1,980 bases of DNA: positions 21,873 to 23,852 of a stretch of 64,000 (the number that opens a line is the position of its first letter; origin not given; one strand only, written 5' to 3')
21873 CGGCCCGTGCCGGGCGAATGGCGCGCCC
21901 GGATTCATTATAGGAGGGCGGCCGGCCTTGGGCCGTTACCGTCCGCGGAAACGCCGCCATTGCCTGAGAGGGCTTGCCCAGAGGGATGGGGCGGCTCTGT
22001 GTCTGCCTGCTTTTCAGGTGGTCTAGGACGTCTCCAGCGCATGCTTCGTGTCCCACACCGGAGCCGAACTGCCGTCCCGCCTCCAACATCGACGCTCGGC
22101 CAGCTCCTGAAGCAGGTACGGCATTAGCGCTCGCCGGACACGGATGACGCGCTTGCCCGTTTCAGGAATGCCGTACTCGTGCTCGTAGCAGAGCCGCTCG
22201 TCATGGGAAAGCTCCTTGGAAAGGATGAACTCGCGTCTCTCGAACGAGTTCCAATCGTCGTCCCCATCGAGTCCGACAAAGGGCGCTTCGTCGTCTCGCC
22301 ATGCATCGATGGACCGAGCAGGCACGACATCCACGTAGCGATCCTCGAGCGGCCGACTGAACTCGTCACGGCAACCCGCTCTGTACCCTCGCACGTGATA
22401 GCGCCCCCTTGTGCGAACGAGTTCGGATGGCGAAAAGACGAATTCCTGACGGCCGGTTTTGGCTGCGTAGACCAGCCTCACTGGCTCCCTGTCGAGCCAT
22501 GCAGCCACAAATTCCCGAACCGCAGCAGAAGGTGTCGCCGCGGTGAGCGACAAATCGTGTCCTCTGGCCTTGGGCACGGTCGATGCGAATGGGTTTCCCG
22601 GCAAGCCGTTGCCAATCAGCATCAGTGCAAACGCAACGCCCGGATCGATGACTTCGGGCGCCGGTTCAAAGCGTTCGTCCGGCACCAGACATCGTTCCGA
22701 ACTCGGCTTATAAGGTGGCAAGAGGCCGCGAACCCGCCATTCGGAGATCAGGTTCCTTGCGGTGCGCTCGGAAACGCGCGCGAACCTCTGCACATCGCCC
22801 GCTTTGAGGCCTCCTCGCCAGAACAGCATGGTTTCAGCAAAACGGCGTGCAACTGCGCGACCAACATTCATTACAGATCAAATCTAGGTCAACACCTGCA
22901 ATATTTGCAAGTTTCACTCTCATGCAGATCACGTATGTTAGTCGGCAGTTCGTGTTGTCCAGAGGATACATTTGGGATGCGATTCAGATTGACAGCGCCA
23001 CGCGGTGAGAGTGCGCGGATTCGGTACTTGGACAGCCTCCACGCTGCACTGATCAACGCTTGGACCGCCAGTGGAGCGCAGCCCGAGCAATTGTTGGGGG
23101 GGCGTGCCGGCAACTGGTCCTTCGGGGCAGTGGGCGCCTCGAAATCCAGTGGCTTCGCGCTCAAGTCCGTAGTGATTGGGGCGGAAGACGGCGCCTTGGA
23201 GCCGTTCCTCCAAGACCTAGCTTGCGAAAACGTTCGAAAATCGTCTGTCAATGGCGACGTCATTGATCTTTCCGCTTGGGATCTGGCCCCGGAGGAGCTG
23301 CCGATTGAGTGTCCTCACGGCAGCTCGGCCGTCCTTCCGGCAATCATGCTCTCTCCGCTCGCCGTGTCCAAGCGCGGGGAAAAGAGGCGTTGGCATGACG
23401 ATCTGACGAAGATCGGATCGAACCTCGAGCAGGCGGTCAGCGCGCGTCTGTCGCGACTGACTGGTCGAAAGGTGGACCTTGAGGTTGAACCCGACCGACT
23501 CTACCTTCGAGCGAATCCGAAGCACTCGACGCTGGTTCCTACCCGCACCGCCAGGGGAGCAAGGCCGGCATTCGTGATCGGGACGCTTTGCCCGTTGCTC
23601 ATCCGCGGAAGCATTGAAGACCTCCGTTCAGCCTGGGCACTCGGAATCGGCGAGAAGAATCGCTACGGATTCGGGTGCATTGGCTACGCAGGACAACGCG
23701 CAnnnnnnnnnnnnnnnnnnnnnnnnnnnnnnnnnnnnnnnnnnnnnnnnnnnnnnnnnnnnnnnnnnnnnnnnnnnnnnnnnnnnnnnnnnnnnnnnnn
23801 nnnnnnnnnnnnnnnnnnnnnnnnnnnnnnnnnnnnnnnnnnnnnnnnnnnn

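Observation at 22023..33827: Type I CRISPR-Cas with I-B gene order but I-D-like domain architecture, and a 28-bp repeat.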

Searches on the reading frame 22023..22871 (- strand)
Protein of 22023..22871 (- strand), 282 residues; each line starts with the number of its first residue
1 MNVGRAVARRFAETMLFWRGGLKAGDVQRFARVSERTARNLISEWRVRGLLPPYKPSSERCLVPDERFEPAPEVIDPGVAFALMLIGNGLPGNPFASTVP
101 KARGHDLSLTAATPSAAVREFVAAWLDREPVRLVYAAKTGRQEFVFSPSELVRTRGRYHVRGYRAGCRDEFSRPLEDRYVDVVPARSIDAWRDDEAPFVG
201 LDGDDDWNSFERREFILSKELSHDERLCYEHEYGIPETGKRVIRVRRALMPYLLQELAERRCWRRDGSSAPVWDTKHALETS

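Call 7: search_protein_families(library=ncbifam, max_evalue=0.01, proteins=[window:22023-22871:-])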
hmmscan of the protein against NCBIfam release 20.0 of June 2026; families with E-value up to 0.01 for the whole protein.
window:22023-22871:- (282 aa): 0 families

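Call 8: search_protein_families(library=pfam, max_evalue=0.01, proteins=[window:22023-22871:-])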
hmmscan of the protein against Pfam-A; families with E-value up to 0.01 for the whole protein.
window:22023-22871:- (282 aa): 1 family
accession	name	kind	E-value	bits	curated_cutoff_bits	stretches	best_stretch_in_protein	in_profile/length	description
PF13280.12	WYL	-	0.0011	19.4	21.8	1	119-164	4-51/70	WYL domain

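Call 9: search_protein_families(library=padloc, max_evalue=0.01, proteins=[window:22023-22871:-])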
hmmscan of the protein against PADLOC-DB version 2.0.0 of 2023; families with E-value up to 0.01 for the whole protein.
window:22023-22871:- (282 aa): 0 families

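Call 49: search_protein_families(library=pfam, alignment_id=A3, max_evalue=0.1)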
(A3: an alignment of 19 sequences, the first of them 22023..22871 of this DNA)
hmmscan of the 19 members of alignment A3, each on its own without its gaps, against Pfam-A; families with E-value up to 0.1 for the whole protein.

A. member 1, window:22023-22871:- (282 aa): 3 families
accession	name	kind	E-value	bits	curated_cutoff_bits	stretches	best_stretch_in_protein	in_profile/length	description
PF13280.12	WYL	-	0.0011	19.4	21.8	1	119-164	4-51/70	WYL domain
PF19155.6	DUF5837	-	0.064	14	25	0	235-276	7-48/63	Family of unknown function (DUF5837)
PF12728.13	HTH_17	-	0.09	13.5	27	0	24-57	4-32/51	Helix-turn-helix domain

B. families by the number of members that match (of 19 scanned): 12 families
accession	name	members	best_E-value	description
PF13280.12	WYL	19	1.5e-12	WYL domain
PF13518.12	HTH_28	18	3.3e-06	Helix-turn-helix domain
PF12728.13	HTH_17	16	5.8e-06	Helix-turn-helix domain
PF13384.12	HTH_23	13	0.00021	Homeodomain-like domain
PF13551.12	HTH_29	4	0.0024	Winged helix-turn helix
PF08220.18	HTH_DeoR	3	0.023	DeoR-like helix-turn-helix domain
PF08279.18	HTH_11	2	0.011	HTH domain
PF08281.18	Sigma70_r4_2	2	0.017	Sigma-70, region 4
PF12802.13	MarR_2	1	0.015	MarR family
PF19155.6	DUF5837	1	0.064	Family of unknown function (DUF5837)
PF00476.26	DNA_pol_A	1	0.073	DNA polymerase family A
PF04545.22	Sigma70_r4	1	0.09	Sigma-70, region 4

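Call 50: search_solved_structures(query=A3, max_evalue=1, show_alignments=1)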
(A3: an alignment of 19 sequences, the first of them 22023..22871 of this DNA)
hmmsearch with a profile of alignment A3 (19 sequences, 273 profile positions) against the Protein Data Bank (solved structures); distinct sequences matched with E-value up to 1: 6.
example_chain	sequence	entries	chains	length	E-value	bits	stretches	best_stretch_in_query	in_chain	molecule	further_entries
7t8k_A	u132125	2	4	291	8.1e-24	87.6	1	9-256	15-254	BrxR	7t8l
9c5g_A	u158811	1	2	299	3.5e-17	65.8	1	9-253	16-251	CapW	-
7tb5_A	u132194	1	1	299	2.3e-16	63.1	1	9-257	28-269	WYL domain-containing protein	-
7tb6_A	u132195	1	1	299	1.8e-14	56.9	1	9-257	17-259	S. maltophilia CapW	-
7qfz_A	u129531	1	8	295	1.3e-08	37.7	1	12-254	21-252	WYL domain-containing protein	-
1sd4_A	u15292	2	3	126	0.38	13.2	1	25-57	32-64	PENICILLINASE REPRESSOR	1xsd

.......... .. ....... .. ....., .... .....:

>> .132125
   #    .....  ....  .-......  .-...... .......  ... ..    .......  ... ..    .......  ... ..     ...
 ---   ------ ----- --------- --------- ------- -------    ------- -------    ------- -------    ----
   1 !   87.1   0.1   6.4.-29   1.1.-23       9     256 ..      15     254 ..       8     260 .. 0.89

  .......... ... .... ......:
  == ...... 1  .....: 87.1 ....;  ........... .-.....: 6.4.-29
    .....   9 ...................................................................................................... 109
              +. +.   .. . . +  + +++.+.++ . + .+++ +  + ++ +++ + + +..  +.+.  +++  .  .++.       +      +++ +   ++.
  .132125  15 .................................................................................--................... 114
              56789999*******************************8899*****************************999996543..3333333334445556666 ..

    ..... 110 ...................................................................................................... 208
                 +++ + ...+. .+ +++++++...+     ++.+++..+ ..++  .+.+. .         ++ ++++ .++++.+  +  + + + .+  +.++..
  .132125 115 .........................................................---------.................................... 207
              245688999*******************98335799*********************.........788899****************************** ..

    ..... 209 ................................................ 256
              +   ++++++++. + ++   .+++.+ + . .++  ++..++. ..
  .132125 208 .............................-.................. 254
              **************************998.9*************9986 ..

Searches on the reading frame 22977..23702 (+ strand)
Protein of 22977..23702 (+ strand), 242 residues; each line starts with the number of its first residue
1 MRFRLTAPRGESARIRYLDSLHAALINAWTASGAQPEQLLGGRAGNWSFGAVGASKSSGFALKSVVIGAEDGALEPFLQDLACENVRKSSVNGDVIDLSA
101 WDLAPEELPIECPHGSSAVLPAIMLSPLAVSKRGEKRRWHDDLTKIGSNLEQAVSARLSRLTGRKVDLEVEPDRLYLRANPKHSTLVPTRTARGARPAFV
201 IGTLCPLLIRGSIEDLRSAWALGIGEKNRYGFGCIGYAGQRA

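Call 7: search_protein_families(library=ncbifam, max_evalue=0.01, proteins=[window:22977-23702:+])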
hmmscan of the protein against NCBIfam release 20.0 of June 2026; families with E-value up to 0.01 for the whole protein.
seq(242 aa): 1 family
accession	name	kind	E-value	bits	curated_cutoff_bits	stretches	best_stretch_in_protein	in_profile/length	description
TIGR01877.1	cas_cas6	equivalog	2.4e-08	34.7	58.65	1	124-235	87-199/200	CRISPR-associated endoribonuclease Cas6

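Call 8: search_protein_families(library=pfam, max_evalue=0.01, proteins=[window:22977-23702:+])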
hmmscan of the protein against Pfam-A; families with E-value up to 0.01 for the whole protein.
seq(242 aa): 1 family
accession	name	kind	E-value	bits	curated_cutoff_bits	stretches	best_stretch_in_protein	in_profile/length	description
PF01881.21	Cas_Cas6_C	-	2.7e-10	41.6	23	1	123-235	14-123/125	CRISPR associated protein Cas6, C-terminal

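Call 9: search_protein_families(library=padloc, max_evalue=0.01, proteins=[window:22977-23702:+])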
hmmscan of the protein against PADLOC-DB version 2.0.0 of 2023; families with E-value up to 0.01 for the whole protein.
seq(242 aa): 9 families
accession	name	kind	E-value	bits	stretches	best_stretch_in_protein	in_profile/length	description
PDLC02045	Cas6d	-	7.8e-69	230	1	2-239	3-236/241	-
PDLC01609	Cas6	-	3.4e-11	42.1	1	120-235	33-135/137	"CAS-I,CAS-II,CAS-III,CAS-IV,CAS-V,CAS-VI; crRNAmaturation"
PDLC00956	Cas6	-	6.4e-09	34.7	1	124-235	87-199/200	CRISPR-associated endoribonuclease Cas6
PDLC01265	Cas6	-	7.1e-07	28.2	1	124-235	75-178/179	"CAS-I,CAS-II,CAS-III,CAS-IV,CAS-V,CAS-VI; crRNAmaturation"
PDLC01782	Cas6b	-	5.8e-05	21.2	1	103-236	104-232/235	-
PDLC02101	Cas6b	-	0.00012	20.1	1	203-235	185-217/218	-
PDLC01451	Cas6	-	0.00043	18.7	1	123-235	107-215/219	"CAS-I,CAS-II,CAS-III,CAS-IV,CAS-V,CAS-VI; crRNAmaturation"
PDLC01372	Cas6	-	0.00068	17.8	1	199-235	197-233/235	"CAS-I,CAS-II,CAS-III,CAS-IV,CAS-V,CAS-VI; crRNAmaturation"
PDLC02098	Cas6_IIIa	-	0.00072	18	1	200-236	162-198/200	-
